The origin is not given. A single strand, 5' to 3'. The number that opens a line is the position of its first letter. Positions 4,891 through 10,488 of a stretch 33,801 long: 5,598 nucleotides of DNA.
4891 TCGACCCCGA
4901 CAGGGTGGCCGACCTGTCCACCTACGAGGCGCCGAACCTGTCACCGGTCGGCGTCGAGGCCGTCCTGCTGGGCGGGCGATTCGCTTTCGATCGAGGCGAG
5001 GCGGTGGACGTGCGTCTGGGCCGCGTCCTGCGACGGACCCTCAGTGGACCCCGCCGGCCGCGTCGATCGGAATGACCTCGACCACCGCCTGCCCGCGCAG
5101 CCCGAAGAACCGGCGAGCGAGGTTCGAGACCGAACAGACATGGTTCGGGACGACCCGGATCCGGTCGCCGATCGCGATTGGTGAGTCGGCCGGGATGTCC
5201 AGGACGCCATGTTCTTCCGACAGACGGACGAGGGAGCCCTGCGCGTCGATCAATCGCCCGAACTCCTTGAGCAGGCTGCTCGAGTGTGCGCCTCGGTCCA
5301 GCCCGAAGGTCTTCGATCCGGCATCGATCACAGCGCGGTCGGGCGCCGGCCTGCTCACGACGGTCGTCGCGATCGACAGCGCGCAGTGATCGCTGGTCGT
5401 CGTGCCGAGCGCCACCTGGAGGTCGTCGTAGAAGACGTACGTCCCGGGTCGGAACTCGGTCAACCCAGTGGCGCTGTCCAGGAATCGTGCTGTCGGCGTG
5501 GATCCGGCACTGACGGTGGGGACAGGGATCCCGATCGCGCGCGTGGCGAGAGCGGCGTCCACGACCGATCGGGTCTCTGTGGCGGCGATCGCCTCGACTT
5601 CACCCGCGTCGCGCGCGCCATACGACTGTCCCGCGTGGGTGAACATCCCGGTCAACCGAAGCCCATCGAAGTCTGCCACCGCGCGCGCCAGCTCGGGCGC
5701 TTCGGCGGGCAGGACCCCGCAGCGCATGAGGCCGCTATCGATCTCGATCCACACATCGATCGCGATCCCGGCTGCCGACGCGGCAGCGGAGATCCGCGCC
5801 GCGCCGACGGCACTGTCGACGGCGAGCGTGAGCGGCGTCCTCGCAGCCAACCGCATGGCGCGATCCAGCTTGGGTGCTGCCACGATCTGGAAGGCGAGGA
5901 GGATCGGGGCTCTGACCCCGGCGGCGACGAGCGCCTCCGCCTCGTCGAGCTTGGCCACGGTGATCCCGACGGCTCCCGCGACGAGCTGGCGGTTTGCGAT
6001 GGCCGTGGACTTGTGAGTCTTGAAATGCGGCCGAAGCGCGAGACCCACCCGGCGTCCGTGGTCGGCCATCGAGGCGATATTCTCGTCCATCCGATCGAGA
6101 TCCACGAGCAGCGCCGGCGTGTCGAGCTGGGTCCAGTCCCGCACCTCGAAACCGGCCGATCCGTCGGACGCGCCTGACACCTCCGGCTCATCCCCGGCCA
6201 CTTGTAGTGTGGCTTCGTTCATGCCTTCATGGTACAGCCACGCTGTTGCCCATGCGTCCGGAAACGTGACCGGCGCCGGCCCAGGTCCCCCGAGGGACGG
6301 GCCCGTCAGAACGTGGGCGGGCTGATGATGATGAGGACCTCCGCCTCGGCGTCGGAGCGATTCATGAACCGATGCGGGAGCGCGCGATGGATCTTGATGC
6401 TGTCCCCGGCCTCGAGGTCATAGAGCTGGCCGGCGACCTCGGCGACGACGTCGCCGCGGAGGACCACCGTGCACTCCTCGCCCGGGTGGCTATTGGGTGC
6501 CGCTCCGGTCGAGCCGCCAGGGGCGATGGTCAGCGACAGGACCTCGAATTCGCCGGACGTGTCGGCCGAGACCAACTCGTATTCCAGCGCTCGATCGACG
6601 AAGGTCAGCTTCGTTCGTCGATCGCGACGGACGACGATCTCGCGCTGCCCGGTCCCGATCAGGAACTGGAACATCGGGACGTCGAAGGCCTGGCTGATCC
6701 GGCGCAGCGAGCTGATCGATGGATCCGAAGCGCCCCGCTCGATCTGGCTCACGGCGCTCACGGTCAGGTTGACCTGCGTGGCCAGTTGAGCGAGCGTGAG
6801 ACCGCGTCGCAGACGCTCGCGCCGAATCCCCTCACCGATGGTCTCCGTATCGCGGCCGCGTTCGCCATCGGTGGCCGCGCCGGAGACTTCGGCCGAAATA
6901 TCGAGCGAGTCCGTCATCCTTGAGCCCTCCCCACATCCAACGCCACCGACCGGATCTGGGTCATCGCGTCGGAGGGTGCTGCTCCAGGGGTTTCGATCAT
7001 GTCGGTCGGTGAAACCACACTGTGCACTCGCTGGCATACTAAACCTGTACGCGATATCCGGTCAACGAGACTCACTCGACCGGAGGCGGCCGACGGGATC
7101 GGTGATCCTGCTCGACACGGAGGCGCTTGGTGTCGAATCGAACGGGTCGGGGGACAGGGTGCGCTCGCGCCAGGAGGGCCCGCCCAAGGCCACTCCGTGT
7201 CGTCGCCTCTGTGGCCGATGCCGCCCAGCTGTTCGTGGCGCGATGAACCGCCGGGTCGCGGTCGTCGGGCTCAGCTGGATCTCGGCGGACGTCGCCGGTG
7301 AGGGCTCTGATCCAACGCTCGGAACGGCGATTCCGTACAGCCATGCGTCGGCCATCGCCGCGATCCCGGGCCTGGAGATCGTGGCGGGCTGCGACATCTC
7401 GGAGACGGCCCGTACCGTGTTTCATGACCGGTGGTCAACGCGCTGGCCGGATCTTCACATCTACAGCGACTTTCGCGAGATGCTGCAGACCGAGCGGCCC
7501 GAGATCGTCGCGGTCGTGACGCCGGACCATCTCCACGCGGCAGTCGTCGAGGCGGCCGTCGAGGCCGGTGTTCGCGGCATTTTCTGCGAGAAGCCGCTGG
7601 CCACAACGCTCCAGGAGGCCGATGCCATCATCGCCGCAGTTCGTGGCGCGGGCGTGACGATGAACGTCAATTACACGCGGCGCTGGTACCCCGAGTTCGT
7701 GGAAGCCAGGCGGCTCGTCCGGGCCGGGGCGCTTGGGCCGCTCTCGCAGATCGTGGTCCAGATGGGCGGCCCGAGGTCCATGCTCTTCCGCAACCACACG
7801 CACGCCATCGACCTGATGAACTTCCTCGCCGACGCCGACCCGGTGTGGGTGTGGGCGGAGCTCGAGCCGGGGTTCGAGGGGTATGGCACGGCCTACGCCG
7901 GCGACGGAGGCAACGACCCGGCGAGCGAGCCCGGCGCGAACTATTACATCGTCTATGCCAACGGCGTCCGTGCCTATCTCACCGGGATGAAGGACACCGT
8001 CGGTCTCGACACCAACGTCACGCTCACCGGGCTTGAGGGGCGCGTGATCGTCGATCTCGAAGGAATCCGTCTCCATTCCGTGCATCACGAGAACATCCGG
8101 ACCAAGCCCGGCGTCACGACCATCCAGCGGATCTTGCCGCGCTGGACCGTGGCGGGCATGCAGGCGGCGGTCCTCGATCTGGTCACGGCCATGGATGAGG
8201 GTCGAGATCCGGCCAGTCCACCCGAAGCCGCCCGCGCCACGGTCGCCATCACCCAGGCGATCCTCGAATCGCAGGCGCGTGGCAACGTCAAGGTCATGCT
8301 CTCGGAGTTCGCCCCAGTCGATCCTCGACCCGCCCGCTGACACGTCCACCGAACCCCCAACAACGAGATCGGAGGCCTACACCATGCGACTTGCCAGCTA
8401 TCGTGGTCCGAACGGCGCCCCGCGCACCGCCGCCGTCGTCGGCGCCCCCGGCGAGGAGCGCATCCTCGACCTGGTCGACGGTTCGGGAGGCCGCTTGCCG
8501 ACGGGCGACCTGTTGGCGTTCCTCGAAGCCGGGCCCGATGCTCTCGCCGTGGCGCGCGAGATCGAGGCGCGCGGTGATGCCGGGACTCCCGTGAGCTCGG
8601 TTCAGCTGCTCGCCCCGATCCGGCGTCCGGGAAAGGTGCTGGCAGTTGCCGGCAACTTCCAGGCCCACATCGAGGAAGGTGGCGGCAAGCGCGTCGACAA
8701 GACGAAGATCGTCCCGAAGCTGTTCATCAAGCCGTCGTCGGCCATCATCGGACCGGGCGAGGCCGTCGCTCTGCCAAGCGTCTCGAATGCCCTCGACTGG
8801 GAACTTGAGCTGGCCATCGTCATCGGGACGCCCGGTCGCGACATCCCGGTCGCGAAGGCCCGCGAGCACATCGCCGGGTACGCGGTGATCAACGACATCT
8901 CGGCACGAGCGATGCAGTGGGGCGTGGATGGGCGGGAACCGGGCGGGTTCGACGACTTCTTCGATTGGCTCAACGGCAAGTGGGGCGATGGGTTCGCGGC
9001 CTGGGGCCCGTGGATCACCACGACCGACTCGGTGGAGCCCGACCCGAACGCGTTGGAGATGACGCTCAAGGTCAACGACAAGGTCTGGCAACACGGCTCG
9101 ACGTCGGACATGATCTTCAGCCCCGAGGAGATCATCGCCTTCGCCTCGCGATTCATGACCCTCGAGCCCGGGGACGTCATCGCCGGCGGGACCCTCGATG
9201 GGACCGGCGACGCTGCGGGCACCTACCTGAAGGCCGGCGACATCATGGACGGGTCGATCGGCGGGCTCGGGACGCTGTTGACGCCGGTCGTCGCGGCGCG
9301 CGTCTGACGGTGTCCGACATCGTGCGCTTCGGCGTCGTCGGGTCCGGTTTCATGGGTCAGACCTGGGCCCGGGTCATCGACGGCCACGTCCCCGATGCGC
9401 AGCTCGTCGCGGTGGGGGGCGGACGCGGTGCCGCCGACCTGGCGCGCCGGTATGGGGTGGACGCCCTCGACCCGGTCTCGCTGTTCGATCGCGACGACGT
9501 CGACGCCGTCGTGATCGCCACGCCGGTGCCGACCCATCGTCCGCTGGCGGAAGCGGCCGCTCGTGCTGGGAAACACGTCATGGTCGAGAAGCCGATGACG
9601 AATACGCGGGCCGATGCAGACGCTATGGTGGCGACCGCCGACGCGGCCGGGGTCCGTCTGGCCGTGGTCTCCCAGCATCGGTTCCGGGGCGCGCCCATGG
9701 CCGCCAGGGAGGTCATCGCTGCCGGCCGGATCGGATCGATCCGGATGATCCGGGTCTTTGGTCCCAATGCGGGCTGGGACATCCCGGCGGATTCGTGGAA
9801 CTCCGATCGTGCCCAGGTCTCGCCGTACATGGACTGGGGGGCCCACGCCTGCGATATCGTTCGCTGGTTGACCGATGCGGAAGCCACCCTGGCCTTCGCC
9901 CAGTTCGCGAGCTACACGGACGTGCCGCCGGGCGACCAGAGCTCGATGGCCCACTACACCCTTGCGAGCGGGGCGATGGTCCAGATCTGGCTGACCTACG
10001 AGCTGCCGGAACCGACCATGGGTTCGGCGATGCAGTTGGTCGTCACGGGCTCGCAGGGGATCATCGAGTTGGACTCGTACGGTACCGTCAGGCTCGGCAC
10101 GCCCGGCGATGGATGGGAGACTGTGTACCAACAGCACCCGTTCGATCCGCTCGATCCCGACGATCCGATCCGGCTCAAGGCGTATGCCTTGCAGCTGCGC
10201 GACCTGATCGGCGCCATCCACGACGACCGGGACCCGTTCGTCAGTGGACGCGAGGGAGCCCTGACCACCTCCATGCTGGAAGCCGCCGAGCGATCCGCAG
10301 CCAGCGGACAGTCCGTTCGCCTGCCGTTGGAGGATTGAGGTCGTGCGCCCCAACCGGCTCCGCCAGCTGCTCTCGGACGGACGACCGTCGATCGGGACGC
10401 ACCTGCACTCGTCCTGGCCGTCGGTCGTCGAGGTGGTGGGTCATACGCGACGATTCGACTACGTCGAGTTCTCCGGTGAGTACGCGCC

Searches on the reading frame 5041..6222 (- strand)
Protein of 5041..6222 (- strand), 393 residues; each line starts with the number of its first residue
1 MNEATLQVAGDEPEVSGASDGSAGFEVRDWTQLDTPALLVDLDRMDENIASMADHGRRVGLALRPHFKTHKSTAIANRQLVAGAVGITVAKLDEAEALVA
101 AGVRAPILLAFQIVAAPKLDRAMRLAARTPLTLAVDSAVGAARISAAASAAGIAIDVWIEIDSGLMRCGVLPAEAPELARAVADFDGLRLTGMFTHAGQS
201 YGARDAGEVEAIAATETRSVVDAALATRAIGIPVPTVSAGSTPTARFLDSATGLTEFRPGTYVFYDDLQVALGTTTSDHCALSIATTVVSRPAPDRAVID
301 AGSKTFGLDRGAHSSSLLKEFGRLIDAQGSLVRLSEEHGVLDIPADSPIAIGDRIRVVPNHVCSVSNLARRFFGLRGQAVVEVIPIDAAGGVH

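Call 7: search_protein_families(library=pfam, proteins=[window:5041-6222:-])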
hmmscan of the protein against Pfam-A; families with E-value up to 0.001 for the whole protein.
window:5041-6222:- (393 aa): 2 families
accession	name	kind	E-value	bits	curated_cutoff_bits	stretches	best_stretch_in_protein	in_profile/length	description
PF01168.26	Ala_racemase_N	-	5.6e-31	108.4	24.1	1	40-264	1-216/220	Alanine racemase, N-terminal domain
PF14031.13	D-ser_dehydrat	-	5.5e-21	75.5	22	1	281-373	1-95/97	Putative serine dehydratase domain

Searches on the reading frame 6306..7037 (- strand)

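Call 7: search_protein_families(library=pfam, proteins=[window:6306-7037:-])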
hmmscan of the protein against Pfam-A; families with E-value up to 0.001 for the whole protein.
window:6306-7037:- (243 aa): 4 families
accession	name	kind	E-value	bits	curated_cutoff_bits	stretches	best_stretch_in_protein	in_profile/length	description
PF07883.17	Cupin_2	-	4.8e-15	55.5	27.2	1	170-237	4-69/70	Cupin domain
PF01381.28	HTH_3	-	1.7e-13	50.8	23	1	71-122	1-52/55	Helix-turn-helix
PF13560.12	HTH_31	-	1.8e-09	38.2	27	1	68-121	3-57/64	Helix-turn-helix domain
PF13413.12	HTH_25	-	0.00072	19.8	24.6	0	72-104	3-35/62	Helix-turn-helix domain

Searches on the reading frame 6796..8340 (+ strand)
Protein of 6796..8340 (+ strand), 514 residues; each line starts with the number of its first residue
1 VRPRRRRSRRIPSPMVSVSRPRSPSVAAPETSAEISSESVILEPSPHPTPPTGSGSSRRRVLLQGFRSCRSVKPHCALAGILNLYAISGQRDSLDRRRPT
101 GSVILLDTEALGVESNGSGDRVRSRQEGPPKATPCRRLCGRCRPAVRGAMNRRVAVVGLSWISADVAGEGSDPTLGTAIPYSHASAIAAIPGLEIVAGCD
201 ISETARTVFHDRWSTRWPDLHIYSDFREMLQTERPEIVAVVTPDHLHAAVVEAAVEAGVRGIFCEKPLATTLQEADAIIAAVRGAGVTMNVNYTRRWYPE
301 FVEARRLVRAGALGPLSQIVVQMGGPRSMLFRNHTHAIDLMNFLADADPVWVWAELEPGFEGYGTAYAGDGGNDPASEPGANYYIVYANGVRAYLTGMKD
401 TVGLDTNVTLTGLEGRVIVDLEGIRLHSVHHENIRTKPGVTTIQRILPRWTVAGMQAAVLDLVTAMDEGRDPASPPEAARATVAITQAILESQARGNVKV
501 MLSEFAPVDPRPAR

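Call 7: search_protein_families(library=pfam, proteins=[window:6796-8340:+])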
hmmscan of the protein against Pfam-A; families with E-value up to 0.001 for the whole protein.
window:6796-8340:+ (514 aa): 2 families
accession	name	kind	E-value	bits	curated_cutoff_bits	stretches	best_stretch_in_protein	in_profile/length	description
PF01408.29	GFO_IDH_MocA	-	5.6e-19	69.4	24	1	176-293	25-120/120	Oxidoreductase family, NAD-binding Rossmann fold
PF22725.1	GFO_IDH_MocA_C3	-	2e-05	25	27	1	301-417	1-123/124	GFO/IDH/MocA C-terminal domain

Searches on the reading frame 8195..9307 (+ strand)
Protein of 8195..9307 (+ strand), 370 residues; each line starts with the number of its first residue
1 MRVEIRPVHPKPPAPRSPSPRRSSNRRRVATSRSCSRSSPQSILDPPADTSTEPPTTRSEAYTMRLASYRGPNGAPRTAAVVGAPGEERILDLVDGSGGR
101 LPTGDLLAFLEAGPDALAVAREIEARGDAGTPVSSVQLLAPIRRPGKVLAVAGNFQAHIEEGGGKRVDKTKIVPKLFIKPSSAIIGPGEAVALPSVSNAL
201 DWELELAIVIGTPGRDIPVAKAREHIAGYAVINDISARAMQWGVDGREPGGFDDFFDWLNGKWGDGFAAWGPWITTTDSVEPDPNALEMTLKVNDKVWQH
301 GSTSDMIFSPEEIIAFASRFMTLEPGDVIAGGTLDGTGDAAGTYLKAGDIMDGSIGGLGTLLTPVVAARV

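Call 7: search_protein_families(library=pfam, proteins=[window:8195-9307:+])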
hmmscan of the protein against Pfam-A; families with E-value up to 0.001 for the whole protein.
window:8195-9307:+ (370 aa): 1 family
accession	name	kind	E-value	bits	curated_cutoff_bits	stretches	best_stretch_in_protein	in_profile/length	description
PF01557.24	FAA_hydrolase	-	1.1e-60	205.4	23.9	1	147-366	1-214/214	Fumarylacetoacetate (FAA) hydrolase C-terminal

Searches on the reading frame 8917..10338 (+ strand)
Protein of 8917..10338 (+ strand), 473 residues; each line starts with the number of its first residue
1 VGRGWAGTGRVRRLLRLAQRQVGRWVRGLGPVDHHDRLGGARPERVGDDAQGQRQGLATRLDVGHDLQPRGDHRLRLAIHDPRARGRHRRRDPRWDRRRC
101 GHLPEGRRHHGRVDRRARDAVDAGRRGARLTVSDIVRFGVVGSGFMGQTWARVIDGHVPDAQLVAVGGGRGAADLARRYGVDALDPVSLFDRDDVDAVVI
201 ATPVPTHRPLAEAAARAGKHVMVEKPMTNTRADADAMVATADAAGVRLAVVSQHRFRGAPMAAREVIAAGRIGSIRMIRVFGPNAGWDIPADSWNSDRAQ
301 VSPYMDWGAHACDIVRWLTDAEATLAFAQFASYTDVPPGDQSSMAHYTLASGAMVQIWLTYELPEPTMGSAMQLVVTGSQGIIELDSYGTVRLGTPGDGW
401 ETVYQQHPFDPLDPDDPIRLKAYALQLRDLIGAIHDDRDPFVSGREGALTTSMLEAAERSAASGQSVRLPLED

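Call 7: search_protein_families(library=pfam, proteins=[window:8917-10338:+])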
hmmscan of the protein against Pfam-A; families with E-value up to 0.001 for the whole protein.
window:8917-10338:+ (473 aa): 3 families
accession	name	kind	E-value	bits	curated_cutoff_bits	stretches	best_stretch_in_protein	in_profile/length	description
PF01408.29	GFO_IDH_MocA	-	7.6e-23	81.9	24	1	136-250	1-118/120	Oxidoreductase family, NAD-binding Rossmann fold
PF22725.1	GFO_IDH_MocA_C3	-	3.1e-15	56.7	27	1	262-384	3-124/124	GFO/IDH/MocA C-terminal domain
PF02894.22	GFO_IDH_MocA_C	-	7.4e-10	39.4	22.9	1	264-469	1-218/218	Oxidoreductase family, C-terminal alpha/beta domain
